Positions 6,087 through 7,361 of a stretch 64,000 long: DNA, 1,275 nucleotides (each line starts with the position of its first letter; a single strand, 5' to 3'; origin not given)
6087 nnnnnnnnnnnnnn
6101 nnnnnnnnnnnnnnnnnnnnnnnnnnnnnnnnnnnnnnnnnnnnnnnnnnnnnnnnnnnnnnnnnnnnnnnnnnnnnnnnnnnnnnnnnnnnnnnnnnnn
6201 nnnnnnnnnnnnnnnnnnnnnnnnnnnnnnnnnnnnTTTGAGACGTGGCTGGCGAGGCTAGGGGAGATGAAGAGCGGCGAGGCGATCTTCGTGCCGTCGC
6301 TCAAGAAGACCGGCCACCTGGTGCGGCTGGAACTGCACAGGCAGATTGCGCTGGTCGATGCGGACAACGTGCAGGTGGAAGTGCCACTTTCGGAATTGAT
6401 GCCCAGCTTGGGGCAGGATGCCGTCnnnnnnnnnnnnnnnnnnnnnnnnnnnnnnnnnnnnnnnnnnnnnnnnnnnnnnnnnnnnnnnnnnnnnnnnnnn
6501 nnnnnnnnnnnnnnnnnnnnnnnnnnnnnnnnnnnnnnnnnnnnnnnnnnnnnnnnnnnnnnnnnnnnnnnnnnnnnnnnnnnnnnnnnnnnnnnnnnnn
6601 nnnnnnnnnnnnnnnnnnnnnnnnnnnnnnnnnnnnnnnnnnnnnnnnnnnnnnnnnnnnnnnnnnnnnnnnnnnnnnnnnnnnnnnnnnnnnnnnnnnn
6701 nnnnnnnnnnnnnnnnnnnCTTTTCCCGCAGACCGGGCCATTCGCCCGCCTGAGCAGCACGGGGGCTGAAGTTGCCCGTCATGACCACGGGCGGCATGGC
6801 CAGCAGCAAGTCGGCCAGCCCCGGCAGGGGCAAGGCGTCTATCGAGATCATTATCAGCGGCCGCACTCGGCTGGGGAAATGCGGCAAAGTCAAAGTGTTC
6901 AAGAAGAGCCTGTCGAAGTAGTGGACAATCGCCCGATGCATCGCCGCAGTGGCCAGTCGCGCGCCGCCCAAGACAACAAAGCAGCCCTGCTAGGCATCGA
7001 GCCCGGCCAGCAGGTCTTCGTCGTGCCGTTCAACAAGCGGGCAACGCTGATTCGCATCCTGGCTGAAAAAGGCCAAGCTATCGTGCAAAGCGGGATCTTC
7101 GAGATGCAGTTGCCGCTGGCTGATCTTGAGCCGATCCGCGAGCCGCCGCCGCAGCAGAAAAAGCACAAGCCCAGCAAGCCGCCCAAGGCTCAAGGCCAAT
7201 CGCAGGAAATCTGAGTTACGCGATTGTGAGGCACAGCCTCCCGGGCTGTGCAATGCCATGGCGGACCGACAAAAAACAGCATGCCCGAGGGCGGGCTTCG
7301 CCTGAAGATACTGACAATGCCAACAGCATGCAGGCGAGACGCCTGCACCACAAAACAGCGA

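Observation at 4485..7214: MutS2 paralog lacking the Smr nuclease domain, with a triplicated KOW-like module instead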

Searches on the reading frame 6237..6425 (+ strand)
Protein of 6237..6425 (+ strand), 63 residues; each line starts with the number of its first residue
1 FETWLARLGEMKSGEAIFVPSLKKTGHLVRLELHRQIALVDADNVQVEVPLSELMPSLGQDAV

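Call 6: search_protein_families(library=pfam, proteins=[window:6237-6425:+], max_evalue=10)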
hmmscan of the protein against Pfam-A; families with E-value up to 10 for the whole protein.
seq(63 aa): 1 family
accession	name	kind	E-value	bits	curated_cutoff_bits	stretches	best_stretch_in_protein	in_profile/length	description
PF20297.4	MSSS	-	6.1e-06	26.3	26.8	1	14-54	2-42/42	MutS2 and Smr-associated SH3 domain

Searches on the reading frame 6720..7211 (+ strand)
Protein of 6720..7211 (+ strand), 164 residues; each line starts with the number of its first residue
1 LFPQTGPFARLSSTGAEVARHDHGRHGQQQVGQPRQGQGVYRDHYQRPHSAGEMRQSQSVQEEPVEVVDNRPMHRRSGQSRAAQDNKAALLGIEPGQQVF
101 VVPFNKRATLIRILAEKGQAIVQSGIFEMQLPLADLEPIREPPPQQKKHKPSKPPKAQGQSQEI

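Call 6: search_protein_families(library=pfam, proteins=[window:6720-7211:+], max_evalue=10)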
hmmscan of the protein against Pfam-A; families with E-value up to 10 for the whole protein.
seq(164 aa): 1 family
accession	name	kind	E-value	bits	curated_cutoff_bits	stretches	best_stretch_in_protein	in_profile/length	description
PF20297.4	MSSS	-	3.9e-10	39.7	26.8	1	95-136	1-42/42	MutS2 and Smr-associated SH3 domain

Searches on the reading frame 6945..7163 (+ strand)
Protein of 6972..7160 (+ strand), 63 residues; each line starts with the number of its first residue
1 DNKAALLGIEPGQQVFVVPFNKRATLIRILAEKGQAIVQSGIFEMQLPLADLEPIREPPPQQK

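Call 6: search_protein_families(library=pfam, proteins=[window:6972-7160:+], max_evalue=10)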
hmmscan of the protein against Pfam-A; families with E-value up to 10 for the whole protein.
seq(63 aa): 1 family
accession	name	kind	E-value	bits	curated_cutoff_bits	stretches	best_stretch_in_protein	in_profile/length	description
PF20297.4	MSSS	-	5.7e-11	42.3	26.8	1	11-52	1-42/42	MutS2 and Smr-associated SH3 domain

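Call 49: predict_structure(alignment_id=A2)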
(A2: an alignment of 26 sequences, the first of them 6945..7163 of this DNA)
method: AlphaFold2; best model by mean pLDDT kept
length: 73 residues; sequences in the alignment: 26
mean_pLDDT: 77.3   pTM: 0.61
mean pLDDT of the five models: 77.3, 77.1, 77.0, 76.9, 76.2
residues with pLDDT >= 90: 18; 70-90: 34; 50-70: 10; < 50: 11
segments of 3 or more residues with pLDDT < 50: 1-4, 67-73
pLDDT, mean of each block of 10 residues (from residue 1): 52 76 88 90 89 90 66 46
secondary structure, 60 per line:
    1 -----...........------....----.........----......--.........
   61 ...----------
elements in order: H6-16 E23-26 E31-39 E44-49 E52-57 E61-63
